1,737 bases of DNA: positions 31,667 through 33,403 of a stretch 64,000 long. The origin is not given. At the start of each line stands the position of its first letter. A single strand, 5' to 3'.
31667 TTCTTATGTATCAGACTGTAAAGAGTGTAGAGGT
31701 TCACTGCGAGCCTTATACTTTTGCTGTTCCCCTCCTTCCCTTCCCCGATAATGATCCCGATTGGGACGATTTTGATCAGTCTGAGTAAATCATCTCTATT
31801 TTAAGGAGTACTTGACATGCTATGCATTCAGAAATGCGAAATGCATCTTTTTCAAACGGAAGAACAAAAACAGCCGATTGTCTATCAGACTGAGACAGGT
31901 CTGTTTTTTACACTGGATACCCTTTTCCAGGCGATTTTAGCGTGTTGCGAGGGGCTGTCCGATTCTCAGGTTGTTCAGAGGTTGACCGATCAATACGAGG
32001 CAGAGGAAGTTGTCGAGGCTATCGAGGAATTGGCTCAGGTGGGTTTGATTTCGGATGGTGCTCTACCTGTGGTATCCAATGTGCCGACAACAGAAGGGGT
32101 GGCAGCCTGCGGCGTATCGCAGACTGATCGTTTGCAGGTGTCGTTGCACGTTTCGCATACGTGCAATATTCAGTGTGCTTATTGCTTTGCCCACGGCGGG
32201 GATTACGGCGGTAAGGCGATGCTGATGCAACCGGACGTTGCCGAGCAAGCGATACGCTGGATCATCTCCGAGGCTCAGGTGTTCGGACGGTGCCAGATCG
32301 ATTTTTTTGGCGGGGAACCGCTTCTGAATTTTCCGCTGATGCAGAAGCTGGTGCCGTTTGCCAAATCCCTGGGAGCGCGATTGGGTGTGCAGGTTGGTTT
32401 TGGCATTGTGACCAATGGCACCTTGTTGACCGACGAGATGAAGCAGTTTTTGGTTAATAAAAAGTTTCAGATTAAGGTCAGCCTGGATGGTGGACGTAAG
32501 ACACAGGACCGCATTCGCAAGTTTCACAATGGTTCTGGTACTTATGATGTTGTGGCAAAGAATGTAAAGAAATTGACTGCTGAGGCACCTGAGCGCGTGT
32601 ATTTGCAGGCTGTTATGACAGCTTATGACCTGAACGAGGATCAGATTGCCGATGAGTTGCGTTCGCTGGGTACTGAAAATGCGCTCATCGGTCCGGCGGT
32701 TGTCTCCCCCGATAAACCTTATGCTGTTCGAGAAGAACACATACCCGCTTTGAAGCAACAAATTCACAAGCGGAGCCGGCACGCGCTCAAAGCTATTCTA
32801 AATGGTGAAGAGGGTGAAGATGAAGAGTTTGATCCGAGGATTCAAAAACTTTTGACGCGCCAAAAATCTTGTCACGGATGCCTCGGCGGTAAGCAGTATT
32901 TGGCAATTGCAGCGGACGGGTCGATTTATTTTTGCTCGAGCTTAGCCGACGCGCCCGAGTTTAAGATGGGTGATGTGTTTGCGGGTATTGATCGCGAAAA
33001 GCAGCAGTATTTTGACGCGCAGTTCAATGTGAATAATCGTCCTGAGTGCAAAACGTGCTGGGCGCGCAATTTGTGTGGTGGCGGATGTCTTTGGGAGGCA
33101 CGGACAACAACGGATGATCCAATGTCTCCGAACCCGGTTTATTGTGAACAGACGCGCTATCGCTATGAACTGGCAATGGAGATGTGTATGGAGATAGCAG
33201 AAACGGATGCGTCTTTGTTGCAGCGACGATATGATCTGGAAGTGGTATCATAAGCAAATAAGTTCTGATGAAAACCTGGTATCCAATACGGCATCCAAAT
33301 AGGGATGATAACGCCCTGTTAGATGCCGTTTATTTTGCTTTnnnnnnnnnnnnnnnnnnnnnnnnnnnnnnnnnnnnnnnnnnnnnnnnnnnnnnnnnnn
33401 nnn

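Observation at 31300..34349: Sigma-54-controlled small-peptide and radical-SAM/SPASM operon: a candidate new RiPP-like system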

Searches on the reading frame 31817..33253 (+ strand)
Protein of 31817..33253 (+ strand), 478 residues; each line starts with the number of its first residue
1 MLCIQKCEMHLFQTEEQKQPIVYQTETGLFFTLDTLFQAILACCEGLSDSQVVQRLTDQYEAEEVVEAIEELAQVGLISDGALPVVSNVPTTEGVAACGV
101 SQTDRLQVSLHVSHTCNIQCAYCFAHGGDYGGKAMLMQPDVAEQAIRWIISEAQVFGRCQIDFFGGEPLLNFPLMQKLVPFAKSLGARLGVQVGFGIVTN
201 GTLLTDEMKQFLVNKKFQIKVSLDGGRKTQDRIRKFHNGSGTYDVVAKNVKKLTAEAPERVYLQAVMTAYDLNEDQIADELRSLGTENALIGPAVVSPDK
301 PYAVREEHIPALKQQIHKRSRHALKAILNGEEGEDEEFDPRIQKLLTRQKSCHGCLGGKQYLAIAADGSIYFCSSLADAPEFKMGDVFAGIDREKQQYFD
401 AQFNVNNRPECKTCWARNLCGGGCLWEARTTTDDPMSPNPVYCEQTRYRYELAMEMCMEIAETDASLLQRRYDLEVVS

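Call 3: search_protein_families(library=ncbifam, proteins=[window:31817-33253:+], max_evalue=0.01)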
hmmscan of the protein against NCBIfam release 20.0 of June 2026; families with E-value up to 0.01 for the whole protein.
window:31817-33253:+ (478 aa): 73 families (the best 25 are shown)
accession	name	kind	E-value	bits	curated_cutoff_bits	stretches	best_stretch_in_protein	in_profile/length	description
TIGR03974.1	rSAM_six_Cys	equivalog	3.6e-77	260.1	425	1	15-456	5-448/451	thioether cross-link-forming SCIFF peptide maturase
TIGR03906.1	quino_hemo_SAM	equivalog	2.1e-75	254.2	453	1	15-470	7-460/467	quinohemoprotein amine dehydrogenase maturation protein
TIGR04064.1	rSAM_nif11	equivalog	1.3e-74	251.6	518.7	1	100-469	72-445/459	nif11-like peptide radical SAM maturase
NF040492.1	not_ScfB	exception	1.7e-69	234.9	855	1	10-455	5-446/450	ScfB-related radical SAM/SPASM orphan maturase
NF047865.1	rSAM_PapB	equivalog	2.8e-68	230.6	340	1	108-438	5-330/330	PapB family radical SAM/SPASM ranthipeptide maturase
TIGR04068.1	rSAM_ocin_clost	equivalog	2.6e-50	171.7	500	1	55-457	34-454/462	Cys-rich peptide radical SAM maturase CcpM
TIGR03942.1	sulfatase_rSAM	equivalog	8.4e-34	117.2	349.45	1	112-458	7-358/363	anaerobic sulfatase maturase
TIGR04280.1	geopep_mat_rSAM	hypoth_equivalog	3.9e-33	115.1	400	2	103-253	81-230/428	geopeptide radical SAM maturase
NF035951.1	rSAM_RumMC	equivalog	8.8e-33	113.7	720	2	12-260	20-266/510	RumMC family radical SAM sactipeptide maturase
NF038170.1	lachnocin_rSAM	equivalog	1.5e-31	109.7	550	1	108-467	78-430/440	lachnocin radical SAM maturase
NF038107.1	rSAM_NF038107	equivalog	6.6e-30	104.3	600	1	102-424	81-400/444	Cys-every-fifth radical SAM/SPASM peptide maturase CefB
TIGR03978.1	rSAM_paired_1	equivalog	3.9e-29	101.7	370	1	112-464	89-458/466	His-Xaa-Ser system radical SAM maturase HxsB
NF041298.1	rSAM_mat_DynA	equivalog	3e-27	95.5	450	1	113-451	8-347/356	dynobactin maturation radical SAM/SPASM protein DynA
NF041707.1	rSAM_YhhB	equivalog_domain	8.8e-27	94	445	1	110-267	6-166/369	cyclophane-forming radical SAM/SPASM peptide maturase YhhB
TIGR04163.1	rSAM_cobopep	equivalog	5.1e-26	91.4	375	2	110-256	68-211/428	peptide-modifying radical SAM enzyme CbpB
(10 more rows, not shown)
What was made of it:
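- On SCIFF system (TIGR03974 maturase + six-Cys precursor): 260.1 bits (call 3).
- On QhpD (TIGR03906): 254.2 bits (call 3).
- On PapB-family ranthipeptide maturase (NF047865): 230.6 bits (call 3).
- On Anaerobic sulfatase-maturating enzyme (TIGR03942): 117.2 bits (call 3).
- NCBIfam holds an 'orphan maturase' model (not_ScfB), which hits at 235 bits (call 3). The score is far below cut-off for not_ScfB (855) and anSME (349) (call 3).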

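Call 4: search_protein_families(library=pfam, proteins=[window:31817-33253:+], max_evalue=0.01)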
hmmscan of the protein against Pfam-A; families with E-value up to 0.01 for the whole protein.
window:31817-33253:+ (478 aa): 4 families
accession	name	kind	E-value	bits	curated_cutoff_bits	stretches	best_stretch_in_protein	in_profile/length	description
PF04055.27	Radical_SAM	-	7.1e-16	59.3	29.5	1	112-259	3-143/166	Radical SAM superfamily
PF13353.11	Fer4_12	-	2.3e-07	31.6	22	1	110-218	10-112/137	4Fe-4S single cluster domain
PF13186.11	SPASM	-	0.00042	21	21.5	1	355-415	1-67/67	Iron-sulfur cluster-binding domain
PF05402.18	PqqD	-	0.005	17.6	23.4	0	22-78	4-67/67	Coenzyme PQQ synthesis protein D (PqqD)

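Call 5: find_homologous_proteins(query=window:31817-33253:+, max_evalue=1e-20)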
Query window:31817-33253:+ (478 aa): 673 proteins with E <= 1e-20 among 8000 candidates; the best 120 are listed.
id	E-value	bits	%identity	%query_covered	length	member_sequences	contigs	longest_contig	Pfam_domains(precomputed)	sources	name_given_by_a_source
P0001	0.0e+0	1030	92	100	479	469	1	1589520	PF04055.28,PF13353.12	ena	-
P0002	1.9e-297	1004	90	100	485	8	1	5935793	PF04055.28,PF13353.12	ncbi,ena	-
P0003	3.0e-226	770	92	78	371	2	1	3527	PF04055.28,PF13353.12,PF05402.19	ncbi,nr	ncbi:MAG: radical SAM protein, partial [Gemmatimonadota bacterium]|nr:radical SAM protein [Gemmatimo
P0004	9.8e-211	719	89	74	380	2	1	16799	PF04055.28,PF13353.12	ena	-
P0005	1.6e-203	695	88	72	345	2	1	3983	PF04055.28,PF13353.12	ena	-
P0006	1.4e-189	649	57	100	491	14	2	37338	PF04055.28,PF13353.12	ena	-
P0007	2.8e-171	589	52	100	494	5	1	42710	PF04055.28,PF13353.12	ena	-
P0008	2.3e-169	582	52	100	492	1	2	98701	PF04055.28,PF13353.12,PF05402.19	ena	-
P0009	1.4e-168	580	53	99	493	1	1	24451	PF04055.28,PF13353.12,PF05402.19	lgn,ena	-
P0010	2.6e-168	579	92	57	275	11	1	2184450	-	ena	-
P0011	2.9e-167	575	52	99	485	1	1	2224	PF04055.28,PF13353.12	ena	-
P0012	5.2e-167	574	52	100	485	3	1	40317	PF04055.28,PF13353.12,PF05402.19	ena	-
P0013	9.6e-167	574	52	100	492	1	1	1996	PF04055.28,PF13353.12,PF05402.19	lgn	-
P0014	1.5e-166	573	51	100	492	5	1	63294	PF04055.28,PF13353.12,PF05402.19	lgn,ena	-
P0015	4.4e-166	571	52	100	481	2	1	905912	PF04055.28,PF13353.12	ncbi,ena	-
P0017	8.9e-166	570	52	100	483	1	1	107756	PF04055.28,PF13353.12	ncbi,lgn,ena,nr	ncbi:MAG: radical SAM protein [Gemmatimonadetes bacterium]|nr:radical SAM protein [Gemmatimonadota b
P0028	3.2e-156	539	49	99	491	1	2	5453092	PF04055.28,PF13353.12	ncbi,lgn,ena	-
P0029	7.6e-155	534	50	98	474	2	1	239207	PF04055.28,PF13353.12,PF05402.19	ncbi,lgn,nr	ncbi:MAG: SPASM domain-containing protein [Gemmatimonadota bacterium]|nr:SPASM domain-containing pro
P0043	1.4e-120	421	42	97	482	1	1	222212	PF04055.28,PF13353.12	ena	-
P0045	1.8e-118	414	42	97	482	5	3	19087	PF04055.28,PF13353.12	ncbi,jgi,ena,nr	ncbi:MAG: SPASM domain-containing protein [Candidatus Latescibacteria bacterium]|jgi:uncharacterized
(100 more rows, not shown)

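Call 12: find_related_loci(query=A2, collection=genome_contigs, flank=8000)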
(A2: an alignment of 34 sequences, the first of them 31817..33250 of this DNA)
Query A2 (478 aa) in genome_contigs; peptide patterns used: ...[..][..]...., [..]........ (x = any residue, [..] = any of these).
600 stretches matched a pattern (row limit reached: there are more); 594 encode a relative of the query (tblastn E <= 1e-3); the best 80 are kept; 80 distinct loci.
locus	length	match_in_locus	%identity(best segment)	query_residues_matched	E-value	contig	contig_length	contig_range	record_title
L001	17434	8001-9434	92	1-478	0e+0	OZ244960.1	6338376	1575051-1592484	MAG: Candidatus Latescibacterota bacterium isolate 84ceb019-2832-410a-8319-f59b3e32517b genome assembly, chromosome: 1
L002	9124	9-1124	47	106-477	8e-122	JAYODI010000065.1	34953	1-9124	MAG: Candidatus Latescibacterota bacterium isolate 139553_S155_metabat_bins_2.tsv.104 NODE_1585_length_34953_cov_8.25898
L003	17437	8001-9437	52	1-477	2e-171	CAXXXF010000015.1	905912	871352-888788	MAG: Candidatus Latescibacterota bacterium isolate cdc6522c-bbe9-4fa3-a52d-301d393956c9 genome assembly, contig: contig_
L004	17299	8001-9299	32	20-456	9e-71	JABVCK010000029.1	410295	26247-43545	MAG: Bacillota bacterium isolate Ch29 Scaffold96, whole genome shotgun sequence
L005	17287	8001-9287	31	21-454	5e-70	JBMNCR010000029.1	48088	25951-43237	MAG: Eubacteriaceae bacterium isolate Bins.065 NODE_1562, whole genome shotgun sequence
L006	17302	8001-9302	32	21-461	6e-67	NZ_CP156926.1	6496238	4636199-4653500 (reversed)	Sporomusa aerivorans strain DSM 13326 chromosome, complete genome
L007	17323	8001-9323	32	9-456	8e-66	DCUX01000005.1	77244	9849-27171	MAG TPA_asm: Firmicutes bacterium UBA2203 UBA2203_contig_4874, whole genome shotgun sequence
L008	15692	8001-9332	30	5-449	6e-65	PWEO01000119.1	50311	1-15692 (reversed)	MAG: Clostridiaceae bacterium isolate T1Sed10_77m T1-Sed10-C376, whole genome shotgun sequence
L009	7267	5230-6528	32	21-456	3e-64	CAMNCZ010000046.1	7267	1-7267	MAG: uncultured Eubacteriaceae bacterium isolate SRR873598_bin.135_metaWRAP_v1.3_MAG genome assembly, contig: NODE.24232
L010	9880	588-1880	29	21-456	4e-63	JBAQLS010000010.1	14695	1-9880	MAG: Carboxydocellales bacterium isolate MFD12068_ilm_asm_bin15 k127_25864, whole genome shotgun sequence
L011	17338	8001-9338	32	4-456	1e-62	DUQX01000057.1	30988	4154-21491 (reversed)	MAG TPA_asm: Bacillota bacterium isolate AS08sgBPME_442 112658_AS08, whole genome shotgun sequence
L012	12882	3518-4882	30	4-462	1e-62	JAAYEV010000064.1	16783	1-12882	MAG: Clostridiales bacterium isolate AS07pgkLD_202 33853_AS07, whole genome shotgun sequence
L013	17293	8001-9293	29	21-456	2e-62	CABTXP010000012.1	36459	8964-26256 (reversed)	MAG TPA_asm: uncultured Clostridiales bacterium isolate MGYG-HGUT-03759 genome assembly, contig: GUT_GENOME243569_12, wh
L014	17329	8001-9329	31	11-456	2e-62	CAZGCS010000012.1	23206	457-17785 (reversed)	MAG TPA_asm: uncultured Mageeibacillus sp. isolate binchicken_co39_333 genome assembly, contig: NODE_5330_length_23206_c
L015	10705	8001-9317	30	9-454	3e-62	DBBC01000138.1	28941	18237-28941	MAG TPA_asm: Firmicutes bacterium UBA994 UBA994_contig_2271, whole genome shotgun sequence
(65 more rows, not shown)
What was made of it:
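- On Sigma-54-dependent transcription unit: The genome-collection scan was already used (call 12).
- Tried and rejected: Genome-collection scan with the rSAM alignment (call 12).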

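Call 16: find_encoding_contigs(protein=P0006, flank=8000, max_places=2)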
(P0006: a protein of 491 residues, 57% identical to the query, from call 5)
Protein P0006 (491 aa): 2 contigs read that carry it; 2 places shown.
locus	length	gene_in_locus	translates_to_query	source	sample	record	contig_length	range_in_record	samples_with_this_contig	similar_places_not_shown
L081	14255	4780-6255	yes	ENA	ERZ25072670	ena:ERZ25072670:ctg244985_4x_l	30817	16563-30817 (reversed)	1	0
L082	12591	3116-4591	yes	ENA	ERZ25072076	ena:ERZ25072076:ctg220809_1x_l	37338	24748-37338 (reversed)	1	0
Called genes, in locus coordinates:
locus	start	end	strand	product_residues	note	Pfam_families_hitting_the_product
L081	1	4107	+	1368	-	?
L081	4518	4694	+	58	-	-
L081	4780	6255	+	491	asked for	PF13353:Fer4_12 (weak), PF04055:Radical_SAM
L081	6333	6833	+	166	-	-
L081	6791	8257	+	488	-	PF00072:Response_reg, PF00158:Sigma54_activat, PF14532:Sigma54_activ_2, PF25601:AAA_lid_14, PF02954:HTH_8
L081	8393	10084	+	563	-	PF00082:Peptidase_S8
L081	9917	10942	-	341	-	PF13737:DDE_Tnp_1_5, PF01609:DDE_Tnp_1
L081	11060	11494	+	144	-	PF07755:DUF1611 (weak)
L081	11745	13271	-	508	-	PF05598:DUF772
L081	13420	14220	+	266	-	PF00165:HTH_AraC (weak), PF12833:HTH_18, PF00165:HTH_AraC (weak)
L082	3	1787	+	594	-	?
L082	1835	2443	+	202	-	PF00158:Sigma54_activat, PF25601:AAA_lid_14, PF02954:HTH_8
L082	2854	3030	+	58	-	-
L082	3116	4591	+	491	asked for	PF13353:Fer4_12 (weak), PF04055:Radical_SAM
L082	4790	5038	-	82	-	PF01527:HTH_Tnp_1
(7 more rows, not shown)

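Call 17: find_encoding_contigs(protein=P0017, flank=8000, max_places=2)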
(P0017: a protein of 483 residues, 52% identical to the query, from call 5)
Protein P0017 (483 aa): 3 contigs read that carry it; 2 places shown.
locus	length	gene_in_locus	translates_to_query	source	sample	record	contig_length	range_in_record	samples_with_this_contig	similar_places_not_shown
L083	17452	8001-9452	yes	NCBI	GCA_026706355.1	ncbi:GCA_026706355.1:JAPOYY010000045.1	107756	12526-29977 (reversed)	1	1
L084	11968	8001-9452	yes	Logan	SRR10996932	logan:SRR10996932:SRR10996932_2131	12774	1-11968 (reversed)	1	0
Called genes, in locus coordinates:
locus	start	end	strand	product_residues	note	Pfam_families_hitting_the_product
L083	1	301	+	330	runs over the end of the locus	PF00535:Glycos_transf_2, PF10111:Glyco_tranf_2_2, PF13641:Glyco_tranf_2_3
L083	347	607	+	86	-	-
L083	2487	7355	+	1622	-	PF00069:Pkinase, PF07714:PK_Tyr_Ser-Thr, PF13191:AAA_16, PF13424:TPR_12, PF01590:GAF, PF13185:GAF_2, PF13492:GAF_3, PF00158:Sigma54_activat, +9 more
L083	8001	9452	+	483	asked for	PF04055:Radical_SAM, PF13353:Fer4_12 (weak)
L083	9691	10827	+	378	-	PF13439:Glyco_transf_4, PF13579:Glyco_trans_4_4 (weak), PF00534:Glycos_transf_1, PF13692:Glyco_trans_1_4, PF13524:Glyco_trans_1_2 (weak)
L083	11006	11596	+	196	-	PF00165:HTH_AraC (faint), PF12833:HTH_18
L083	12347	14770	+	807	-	PF07719:TPR_2 (faint), PF13428:TPR_14 (faint), PF13432:TPR_16 (faint), PF00515:TPR_1 (faint), PF13414:TPR_11 (faint), PF13431:TPR_17 (faint), PF14559:TPR_19 (faint)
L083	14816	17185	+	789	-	PF13414:TPR_11 (faint), PF13431:TPR_17 (faint), PF13432:TPR_16 (faint), PF14559:TPR_19 (faint)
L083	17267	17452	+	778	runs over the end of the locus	PF10531:SLBB, PF07202:Tcp10_C (weak), PF00188:CAP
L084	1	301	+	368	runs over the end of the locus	?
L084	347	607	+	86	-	-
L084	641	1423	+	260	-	PF00496:SBP_bac_5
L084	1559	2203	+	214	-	PF00496:SBP_bac_5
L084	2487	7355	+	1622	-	PF00069:Pkinase, PF07714:PK_Tyr_Ser-Thr, PF13191:AAA_16, PF13424:TPR_12, PF01590:GAF, PF13185:GAF_2, PF13492:GAF_3, PF00158:Sigma54_activat, +9 more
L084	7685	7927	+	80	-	-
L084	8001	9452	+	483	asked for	PF04055:Radical_SAM, PF13353:Fer4_12 (weak)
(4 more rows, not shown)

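Call 18: find_encoding_contigs(protein=P0043, flank=8000, max_places=2)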
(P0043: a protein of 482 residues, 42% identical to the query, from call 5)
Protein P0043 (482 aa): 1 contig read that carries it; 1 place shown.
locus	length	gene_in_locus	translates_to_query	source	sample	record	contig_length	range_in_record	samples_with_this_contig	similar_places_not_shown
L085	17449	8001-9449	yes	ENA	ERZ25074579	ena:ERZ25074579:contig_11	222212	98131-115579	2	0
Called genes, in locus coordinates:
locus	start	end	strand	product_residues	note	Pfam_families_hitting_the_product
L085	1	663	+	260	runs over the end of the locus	PF13677:MotB_plug, PF00691:OmpA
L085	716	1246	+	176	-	PF28396:SepQ_C (weak), PF01052:FliMN_C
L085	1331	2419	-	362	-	PF08448:PAS_4, PF02518:HATPase_c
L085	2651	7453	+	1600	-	PF00069:Pkinase, PF07714:PK_Tyr_Ser-Thr, PF13191:AAA_16, PF17874:TPR_MalT, PF13424:TPR_12, PF01590:GAF, PF13185:GAF_2, PF13492:GAF_3, +15 more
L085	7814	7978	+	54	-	-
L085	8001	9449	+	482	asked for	PF04055:Radical_SAM, PF13353:Fer4_12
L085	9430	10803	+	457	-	-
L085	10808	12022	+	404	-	PF13439:Glyco_transf_4 (faint), PF00534:Glycos_transf_1, PF13692:Glyco_trans_1_4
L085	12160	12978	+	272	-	PF00795:CN_hydrolase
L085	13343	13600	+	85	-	-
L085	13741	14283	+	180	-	PF04347:FliO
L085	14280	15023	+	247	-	PF00813:FliP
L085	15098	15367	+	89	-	PF01313:Bac_export_3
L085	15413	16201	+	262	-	PF01311:Bac_export_1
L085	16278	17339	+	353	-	PF01312:Bac_export_2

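Call 21: search_solved_structures(query=window:31817-33250:+, max_evalue=0.00001)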
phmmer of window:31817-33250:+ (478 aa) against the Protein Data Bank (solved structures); distinct sequences matched with E-value up to 0.00001: 5.
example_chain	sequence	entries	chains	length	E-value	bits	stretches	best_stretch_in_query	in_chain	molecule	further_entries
5wgg_A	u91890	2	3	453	5e-59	203.6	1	21-454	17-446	Radical SAM domain protein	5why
4k36_A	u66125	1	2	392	6.9e-19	71.2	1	112-248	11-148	Anaerobic sulfatase-maturating enzyme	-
4k37_A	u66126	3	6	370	7.5e-19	71.1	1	112-248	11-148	Anaerobic sulfatase-maturating enzyme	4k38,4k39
8vpo_A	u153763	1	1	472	7.3e-09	38.2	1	108-242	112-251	Radical SAM core domain-containing protein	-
9gm3_A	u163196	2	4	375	1.5e-07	33.8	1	111-253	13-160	ChlB radical SAM domain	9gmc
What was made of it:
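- CteB (5wgg) matches at E=5e-59 over residues 21-454 (call 21).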

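Call 45: find_encoding_contigs(protein=P0045, flank=8000, max_places=2)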
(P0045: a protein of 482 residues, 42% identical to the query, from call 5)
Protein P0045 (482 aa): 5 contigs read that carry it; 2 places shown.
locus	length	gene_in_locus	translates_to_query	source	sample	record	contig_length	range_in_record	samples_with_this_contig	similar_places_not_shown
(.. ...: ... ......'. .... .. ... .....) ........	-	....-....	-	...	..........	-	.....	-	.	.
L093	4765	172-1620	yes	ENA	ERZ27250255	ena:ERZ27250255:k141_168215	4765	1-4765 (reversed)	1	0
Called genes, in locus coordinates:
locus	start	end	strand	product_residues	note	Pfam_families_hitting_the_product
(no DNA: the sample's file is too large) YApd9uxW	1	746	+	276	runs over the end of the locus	PF13677:MotB_plug, PF00691:OmpA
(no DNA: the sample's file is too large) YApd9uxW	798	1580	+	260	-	PF13677:MotB_plug, PF00691:OmpA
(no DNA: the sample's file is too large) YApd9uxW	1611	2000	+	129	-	PF28396:SepQ_C (weak), PF01052:FliMN_C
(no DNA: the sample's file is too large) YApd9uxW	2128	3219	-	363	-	PF08448:PAS_4, PF02518:HATPase_c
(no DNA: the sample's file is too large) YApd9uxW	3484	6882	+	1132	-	PF00069:Pkinase, PF07714:PK_Tyr_Ser-Thr, PF03109:ABC1 (weak), PF13191:AAA_16, PF24885:TPR_NPHP3 (faint), PF00515:TPR_1 (faint), PF17874:TPR_MalT, PF13424:TPR_12 (weak), +5 more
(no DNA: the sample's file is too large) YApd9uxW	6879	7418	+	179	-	PF00158:Sigma54_activat (weak), PF25601:AAA_lid_14, PF02954:HTH_8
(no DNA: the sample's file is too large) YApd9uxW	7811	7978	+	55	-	-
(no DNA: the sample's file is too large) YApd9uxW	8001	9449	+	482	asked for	PF04055:Radical_SAM, PF13353:Fer4_12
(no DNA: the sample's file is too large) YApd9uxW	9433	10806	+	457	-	PF04055:Radical_SAM (faint)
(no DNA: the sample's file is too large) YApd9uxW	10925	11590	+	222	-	?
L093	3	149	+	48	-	?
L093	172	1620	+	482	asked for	PF04055:Radical_SAM, PF13353:Fer4_12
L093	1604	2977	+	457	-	PF04055:Radical_SAM (faint)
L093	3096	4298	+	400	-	PF13439:Glyco_transf_4 (weak), PF00534:Glycos_transf_1, PF13692:Glyco_trans_1_4, PF13524:Glyco_trans_1_2 (weak)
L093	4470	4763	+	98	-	?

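Call 46: find_encoding_contigs(protein=P0028, flank=8000, max_places=1)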
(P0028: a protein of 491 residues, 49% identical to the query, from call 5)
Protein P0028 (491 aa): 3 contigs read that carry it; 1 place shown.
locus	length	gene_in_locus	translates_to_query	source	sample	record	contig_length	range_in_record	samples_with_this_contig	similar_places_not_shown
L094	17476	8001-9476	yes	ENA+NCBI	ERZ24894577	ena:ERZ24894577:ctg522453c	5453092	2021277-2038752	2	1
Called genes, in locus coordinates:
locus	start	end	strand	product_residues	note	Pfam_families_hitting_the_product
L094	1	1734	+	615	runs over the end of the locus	PF00496:SBP_bac_5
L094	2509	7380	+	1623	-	PF00069:Pkinase, PF07714:PK_Tyr_Ser-Thr, PF13191:AAA_16, PF01590:GAF, PF13185:GAF_2, PF13492:GAF_3, PF00158:Sigma54_activat, PF14532:Sigma54_activ_2, +7 more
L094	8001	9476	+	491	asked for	PF13353:Fer4_12, PF04055:Radical_SAM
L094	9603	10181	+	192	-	-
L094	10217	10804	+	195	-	PF00578:AhpC-TSA, PF08534:Redoxin (weak)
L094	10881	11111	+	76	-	-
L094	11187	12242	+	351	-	-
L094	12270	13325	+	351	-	PF02424:ApbE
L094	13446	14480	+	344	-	PF03781:FGE-sulfatase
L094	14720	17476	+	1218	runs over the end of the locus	PF13428:TPR_14 (faint), PF00515:TPR_1 (faint), PF07719:TPR_2 (faint), PF13414:TPR_11 (faint), PF13431:TPR_17 (faint), PF14559:TPR_19 (faint)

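Call 47: find_encoding_contigs(protein=P0029, flank=8000, max_places=1)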
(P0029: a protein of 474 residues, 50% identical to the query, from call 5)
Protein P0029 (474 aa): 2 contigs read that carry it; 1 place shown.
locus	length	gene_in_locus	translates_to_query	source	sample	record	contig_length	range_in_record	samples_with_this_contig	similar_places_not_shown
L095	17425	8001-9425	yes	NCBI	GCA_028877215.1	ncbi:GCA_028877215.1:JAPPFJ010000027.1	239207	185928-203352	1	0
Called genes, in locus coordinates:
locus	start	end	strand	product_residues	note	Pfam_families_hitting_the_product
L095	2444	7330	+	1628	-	PF00069:Pkinase, PF07714:PK_Tyr_Ser-Thr, PF13191:AAA_16, PF01590:GAF, PF13185:GAF_2, PF13492:GAF_3, PF00158:Sigma54_activat, PF14532:Sigma54_activ_2, +10 more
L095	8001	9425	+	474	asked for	PF05402:PqqD (faint), PF04055:Radical_SAM, PF13353:Fer4_12 (weak)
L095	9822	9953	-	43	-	-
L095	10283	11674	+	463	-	-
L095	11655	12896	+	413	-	PF13439:Glyco_transf_4 (weak), PF00534:Glycos_transf_1, PF20706:GT4-conflict (weak), PF13692:Glyco_trans_1_4, PF13524:Glyco_trans_1_2 (weak)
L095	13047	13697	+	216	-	PF02517:Rce1-like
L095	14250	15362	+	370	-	PF00899:ThiF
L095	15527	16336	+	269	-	-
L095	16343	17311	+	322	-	PF00881:Nitroreductase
